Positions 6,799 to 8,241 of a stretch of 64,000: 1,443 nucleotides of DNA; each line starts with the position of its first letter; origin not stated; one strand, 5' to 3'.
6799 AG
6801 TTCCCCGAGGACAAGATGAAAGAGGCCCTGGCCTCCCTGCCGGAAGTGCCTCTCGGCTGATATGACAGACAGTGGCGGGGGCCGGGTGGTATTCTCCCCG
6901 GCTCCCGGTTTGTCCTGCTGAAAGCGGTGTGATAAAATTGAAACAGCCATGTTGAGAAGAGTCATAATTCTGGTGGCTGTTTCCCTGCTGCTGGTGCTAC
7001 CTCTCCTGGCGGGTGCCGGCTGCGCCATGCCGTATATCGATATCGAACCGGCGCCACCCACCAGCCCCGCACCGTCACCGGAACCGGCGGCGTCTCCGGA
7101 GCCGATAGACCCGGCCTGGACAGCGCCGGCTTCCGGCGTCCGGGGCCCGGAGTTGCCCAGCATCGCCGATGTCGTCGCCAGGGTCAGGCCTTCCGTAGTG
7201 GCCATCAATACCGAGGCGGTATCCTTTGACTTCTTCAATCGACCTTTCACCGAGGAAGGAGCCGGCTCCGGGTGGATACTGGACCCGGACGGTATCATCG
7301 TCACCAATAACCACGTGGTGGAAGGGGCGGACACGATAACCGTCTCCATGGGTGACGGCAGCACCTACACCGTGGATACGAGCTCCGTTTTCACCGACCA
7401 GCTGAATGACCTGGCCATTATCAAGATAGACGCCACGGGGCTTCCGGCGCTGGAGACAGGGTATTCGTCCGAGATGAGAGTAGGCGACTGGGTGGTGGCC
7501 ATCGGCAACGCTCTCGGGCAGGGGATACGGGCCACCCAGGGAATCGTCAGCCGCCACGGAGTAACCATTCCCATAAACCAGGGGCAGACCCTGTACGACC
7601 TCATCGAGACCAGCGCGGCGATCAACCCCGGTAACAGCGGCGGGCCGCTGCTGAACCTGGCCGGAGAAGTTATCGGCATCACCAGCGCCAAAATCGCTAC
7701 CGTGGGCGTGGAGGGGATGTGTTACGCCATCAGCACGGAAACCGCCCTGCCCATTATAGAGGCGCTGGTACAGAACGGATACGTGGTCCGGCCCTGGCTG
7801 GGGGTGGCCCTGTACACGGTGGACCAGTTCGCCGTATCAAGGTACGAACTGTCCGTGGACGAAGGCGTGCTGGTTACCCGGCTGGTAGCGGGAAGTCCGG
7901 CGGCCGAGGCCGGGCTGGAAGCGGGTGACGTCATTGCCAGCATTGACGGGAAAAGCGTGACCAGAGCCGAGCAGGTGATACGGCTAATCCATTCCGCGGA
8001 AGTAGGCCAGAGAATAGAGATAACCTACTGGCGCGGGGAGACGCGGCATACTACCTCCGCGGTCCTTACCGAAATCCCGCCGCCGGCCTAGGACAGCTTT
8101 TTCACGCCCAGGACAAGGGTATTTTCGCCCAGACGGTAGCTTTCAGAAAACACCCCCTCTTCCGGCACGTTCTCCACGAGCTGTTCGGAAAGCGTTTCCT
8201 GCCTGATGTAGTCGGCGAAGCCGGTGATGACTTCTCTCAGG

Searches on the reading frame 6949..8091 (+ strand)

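Call 84: search_protein_families(library=pfam, proteins=[window:6949-8091:+])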
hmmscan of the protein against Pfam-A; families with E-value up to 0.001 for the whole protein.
window:6949-8091:+ (380 aa): 6 families
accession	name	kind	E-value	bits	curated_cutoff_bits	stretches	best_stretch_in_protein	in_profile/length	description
PF13365.12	Trypsin_2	-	3.9e-29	102.7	27.6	1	106-244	1-144/144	Trypsin-like peptidase domain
PF17820.7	PDZ_6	-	2.9e-16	59.4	27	1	309-362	2-54/54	PDZ domain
PF00089.32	Trypsin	-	1.1e-14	55.3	20.6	1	107-248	28-198/220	Trypsin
PF13180.12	PDZ_2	-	1.9e-13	50.9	27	1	284-370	3-77/80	PDZ domain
PF00595.29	PDZ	-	2.1e-08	34.8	23.2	1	302-340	23-60/81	PDZ domain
PF14685.13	PDZ_Tricorn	-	0.00091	19.6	25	0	315-365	30-81/88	Tricorn protease PDZ domain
